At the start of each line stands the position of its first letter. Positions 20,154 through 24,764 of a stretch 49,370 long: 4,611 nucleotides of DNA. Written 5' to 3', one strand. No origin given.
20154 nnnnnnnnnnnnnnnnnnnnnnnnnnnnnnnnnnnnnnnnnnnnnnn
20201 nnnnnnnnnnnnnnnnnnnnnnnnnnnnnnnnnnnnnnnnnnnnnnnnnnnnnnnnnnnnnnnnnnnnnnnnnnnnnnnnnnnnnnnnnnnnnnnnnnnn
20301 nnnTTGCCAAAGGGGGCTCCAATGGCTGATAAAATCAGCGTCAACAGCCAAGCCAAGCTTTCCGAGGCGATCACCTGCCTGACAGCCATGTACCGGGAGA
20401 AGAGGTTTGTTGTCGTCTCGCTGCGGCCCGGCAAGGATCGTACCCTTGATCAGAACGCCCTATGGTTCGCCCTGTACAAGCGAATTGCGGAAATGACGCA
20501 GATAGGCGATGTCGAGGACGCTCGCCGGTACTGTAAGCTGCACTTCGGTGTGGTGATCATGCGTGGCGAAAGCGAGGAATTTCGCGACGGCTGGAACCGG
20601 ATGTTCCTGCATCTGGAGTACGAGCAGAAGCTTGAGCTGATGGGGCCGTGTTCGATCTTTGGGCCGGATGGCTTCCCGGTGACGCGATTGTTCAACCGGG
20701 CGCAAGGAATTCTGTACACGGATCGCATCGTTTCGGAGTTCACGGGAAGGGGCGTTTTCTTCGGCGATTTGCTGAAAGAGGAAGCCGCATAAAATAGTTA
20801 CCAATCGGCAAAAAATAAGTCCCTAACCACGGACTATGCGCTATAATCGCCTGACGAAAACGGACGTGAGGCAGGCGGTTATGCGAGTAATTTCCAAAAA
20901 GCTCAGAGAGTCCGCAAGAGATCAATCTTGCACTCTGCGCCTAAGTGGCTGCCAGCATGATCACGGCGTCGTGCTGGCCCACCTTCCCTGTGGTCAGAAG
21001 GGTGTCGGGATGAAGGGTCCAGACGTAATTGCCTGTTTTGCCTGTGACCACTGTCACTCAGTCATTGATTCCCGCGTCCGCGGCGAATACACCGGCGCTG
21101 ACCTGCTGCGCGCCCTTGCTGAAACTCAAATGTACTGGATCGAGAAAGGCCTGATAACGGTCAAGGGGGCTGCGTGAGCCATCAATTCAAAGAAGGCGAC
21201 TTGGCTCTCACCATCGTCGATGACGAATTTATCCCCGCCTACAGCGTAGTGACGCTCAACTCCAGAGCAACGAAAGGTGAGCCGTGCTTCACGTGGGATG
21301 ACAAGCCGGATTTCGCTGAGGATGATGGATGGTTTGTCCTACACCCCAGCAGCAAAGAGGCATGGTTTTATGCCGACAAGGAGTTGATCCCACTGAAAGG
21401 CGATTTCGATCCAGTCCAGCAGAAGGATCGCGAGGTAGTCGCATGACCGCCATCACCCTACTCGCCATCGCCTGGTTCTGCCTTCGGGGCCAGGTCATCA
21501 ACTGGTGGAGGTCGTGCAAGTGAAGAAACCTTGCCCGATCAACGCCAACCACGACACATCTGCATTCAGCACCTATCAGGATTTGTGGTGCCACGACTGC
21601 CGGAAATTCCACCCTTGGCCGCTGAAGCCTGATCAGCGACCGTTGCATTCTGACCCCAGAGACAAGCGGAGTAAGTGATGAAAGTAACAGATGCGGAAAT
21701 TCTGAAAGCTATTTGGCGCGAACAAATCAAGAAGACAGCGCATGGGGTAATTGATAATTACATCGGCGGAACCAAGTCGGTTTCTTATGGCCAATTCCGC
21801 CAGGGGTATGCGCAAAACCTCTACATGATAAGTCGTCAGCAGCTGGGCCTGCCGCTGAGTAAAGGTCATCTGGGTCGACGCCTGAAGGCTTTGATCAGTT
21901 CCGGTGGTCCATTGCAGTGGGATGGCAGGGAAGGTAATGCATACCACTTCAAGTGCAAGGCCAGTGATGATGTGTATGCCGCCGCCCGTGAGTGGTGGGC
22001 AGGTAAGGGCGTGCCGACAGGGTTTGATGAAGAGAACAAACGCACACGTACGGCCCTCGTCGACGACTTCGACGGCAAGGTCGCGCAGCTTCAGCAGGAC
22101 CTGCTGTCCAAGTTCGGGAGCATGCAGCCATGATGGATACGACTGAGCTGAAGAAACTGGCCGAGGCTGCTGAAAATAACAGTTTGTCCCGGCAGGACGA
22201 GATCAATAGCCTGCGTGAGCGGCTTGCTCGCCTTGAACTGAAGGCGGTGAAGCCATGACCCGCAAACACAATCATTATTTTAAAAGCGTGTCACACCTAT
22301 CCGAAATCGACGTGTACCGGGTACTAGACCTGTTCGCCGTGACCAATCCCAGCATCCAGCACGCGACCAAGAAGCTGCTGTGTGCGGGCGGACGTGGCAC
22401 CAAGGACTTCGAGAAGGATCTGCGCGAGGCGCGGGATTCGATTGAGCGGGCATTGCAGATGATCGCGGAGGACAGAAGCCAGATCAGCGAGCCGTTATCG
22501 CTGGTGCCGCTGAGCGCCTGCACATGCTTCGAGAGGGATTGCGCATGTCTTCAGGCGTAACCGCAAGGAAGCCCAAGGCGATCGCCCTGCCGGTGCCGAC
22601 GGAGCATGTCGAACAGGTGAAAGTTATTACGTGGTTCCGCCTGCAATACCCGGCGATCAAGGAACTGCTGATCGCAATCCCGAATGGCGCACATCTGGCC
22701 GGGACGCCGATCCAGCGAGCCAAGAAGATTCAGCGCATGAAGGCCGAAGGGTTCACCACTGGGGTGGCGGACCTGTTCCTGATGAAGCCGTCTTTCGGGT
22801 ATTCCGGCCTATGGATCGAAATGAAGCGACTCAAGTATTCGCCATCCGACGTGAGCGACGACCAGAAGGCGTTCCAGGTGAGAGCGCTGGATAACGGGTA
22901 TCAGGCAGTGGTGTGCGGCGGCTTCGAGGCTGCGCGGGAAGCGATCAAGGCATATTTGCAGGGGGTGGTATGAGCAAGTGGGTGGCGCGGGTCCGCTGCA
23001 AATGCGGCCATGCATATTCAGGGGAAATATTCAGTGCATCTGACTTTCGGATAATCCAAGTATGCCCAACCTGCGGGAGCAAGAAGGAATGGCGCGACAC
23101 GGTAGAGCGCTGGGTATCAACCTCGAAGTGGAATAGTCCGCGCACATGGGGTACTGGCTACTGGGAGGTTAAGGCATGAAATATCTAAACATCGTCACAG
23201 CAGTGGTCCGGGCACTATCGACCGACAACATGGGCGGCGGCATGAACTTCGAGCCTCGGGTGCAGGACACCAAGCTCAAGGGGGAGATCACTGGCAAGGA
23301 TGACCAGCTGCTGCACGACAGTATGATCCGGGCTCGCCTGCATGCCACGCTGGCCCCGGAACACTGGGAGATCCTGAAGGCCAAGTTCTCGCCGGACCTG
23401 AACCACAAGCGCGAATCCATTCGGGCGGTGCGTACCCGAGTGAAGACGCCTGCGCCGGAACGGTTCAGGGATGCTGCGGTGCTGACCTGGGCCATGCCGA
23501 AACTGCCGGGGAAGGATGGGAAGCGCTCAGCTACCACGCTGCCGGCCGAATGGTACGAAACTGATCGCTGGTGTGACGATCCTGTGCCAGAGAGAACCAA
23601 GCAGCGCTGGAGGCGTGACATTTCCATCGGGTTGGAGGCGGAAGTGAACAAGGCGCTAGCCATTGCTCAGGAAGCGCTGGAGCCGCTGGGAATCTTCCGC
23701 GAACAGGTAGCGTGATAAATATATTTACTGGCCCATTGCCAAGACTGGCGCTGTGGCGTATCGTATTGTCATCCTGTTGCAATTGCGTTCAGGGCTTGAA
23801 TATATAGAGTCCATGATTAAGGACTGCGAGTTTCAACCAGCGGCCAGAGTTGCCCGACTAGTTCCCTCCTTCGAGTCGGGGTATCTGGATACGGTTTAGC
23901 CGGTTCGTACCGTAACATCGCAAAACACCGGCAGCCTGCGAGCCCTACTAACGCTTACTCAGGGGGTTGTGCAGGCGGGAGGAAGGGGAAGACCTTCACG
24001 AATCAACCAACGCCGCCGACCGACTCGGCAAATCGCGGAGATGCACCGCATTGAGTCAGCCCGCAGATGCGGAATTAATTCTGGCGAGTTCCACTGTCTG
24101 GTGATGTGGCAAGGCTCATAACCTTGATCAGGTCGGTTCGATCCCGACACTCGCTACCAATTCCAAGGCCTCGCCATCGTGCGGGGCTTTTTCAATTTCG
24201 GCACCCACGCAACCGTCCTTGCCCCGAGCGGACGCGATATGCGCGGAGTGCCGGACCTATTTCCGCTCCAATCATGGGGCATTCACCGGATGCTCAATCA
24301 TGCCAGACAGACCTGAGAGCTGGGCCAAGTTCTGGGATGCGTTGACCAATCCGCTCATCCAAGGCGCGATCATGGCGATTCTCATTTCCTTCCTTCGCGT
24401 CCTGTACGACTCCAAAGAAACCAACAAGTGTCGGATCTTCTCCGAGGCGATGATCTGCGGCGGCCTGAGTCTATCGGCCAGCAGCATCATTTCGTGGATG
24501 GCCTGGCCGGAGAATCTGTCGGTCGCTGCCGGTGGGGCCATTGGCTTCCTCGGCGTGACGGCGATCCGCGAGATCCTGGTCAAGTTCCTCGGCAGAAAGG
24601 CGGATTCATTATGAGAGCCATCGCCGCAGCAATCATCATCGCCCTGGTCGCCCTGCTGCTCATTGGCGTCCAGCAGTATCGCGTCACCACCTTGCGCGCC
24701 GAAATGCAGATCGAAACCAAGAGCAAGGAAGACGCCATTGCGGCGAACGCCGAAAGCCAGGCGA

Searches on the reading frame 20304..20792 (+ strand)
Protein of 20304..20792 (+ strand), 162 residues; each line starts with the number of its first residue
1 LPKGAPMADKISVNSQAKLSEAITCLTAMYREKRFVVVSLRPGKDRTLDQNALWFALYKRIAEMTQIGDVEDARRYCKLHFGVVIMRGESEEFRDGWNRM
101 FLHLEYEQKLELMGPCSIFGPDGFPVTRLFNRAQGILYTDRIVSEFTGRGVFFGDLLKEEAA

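Call 55: search_protein_families(library=phrogs, proteins=[window:20304-20792:+], max_evalue=0.001)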
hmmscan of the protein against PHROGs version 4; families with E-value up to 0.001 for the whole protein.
window:20304-20792:+ (162 aa): 2 families
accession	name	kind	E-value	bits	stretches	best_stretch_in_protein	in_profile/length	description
phrog_7283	-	DNA, RNA and nucleotide metabolism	3.4e-77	258.8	1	7-162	1-156/156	NinB/ Orf homologous recombination mediator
phrog_72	-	DNA, RNA and nucleotide metabolism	8.5e-07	30.2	1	7-85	8-94/161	NinB/ Orf homologous recombination mediator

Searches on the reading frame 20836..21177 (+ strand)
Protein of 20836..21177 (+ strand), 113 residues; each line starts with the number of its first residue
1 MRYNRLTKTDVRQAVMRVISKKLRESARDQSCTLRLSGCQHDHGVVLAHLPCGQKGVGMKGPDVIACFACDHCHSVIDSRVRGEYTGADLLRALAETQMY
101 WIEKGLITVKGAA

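Call 55: search_protein_families(library=phrogs, proteins=[window:20836-21177:+], max_evalue=0.001)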
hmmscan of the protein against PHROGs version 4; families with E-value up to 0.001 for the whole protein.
window:20836-21177:+ (113 aa): 2 families
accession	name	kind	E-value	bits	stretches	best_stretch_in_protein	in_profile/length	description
phrog_131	-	DNA, RNA and nucleotide metabolism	5.5e-29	102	1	10-111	21-128/131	HNH endonuclease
phrog_7109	-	unknown function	1.1e-05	26.2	1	53-82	3-32/62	-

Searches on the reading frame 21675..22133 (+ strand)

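Call 55: search_protein_families(library=phrogs, proteins=[window:21675-22133:+], max_evalue=0.001)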
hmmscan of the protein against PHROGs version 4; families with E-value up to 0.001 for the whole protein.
window:21675-22133:+ (152 aa): 1 family
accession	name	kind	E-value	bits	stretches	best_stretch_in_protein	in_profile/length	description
phrog_37442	-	unknown function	2.3e-11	44.2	1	2-136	1-135/162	-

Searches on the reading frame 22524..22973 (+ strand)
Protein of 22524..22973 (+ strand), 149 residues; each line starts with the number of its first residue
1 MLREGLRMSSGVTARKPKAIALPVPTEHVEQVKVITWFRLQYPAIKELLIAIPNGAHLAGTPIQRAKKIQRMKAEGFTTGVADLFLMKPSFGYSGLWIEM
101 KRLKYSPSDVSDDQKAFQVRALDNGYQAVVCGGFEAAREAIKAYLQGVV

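Call 55: search_protein_families(library=phrogs, proteins=[window:22524-22973:+], max_evalue=0.001)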
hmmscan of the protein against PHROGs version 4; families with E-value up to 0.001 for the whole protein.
window:22524-22973:+ (149 aa): 3 families
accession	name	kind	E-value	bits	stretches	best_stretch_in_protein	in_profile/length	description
phrog_824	-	unknown function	3e-37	130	1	20-146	59-176/265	-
phrog_2363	-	unknown function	1.3e-12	48.7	1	26-145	60-171/192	-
phrog_5702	-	DNA, RNA and nucleotide metabolism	1.3e-09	39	1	75-145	1-67/70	Holliday junction resolvase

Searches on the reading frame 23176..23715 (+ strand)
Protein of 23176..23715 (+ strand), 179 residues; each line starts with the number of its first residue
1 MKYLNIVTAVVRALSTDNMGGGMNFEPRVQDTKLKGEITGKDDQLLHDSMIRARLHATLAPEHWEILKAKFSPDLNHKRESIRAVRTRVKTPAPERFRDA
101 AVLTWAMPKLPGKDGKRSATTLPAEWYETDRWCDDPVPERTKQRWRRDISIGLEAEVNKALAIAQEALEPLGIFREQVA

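Call 28: search_protein_families(library=phrogs, proteins=[window:23176-23715:+], max_evalue=0.001)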
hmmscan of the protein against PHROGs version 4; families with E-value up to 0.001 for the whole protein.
window:23176-23715:+ (179 aa): 1 family
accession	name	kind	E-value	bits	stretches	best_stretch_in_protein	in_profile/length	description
phrog_3412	-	unknown function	1.1e-50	173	1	1-179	1-188/188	-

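Call 72: search_protein_families(library=pfam, proteins=[window:23176-23715:+], max_evalue=0.01)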
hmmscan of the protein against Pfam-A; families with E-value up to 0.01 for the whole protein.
window:23176-23715:+ (179 aa): 0 families

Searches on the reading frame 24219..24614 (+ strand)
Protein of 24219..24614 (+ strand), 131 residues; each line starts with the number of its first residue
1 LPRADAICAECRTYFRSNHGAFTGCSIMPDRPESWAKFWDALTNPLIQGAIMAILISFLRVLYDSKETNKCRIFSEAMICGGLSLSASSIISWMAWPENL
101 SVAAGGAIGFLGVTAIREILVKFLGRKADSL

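Call 56: search_protein_families(library=phrogs, proteins=[window:24219-24614:+], max_evalue=0.001)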
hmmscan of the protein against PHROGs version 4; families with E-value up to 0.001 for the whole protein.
window:24219-24614:+ (131 aa): 1 family
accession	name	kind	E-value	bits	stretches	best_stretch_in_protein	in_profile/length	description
phrog_126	-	lysis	5.5e-29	101.4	1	28-129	5-106/114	holin/anti-holin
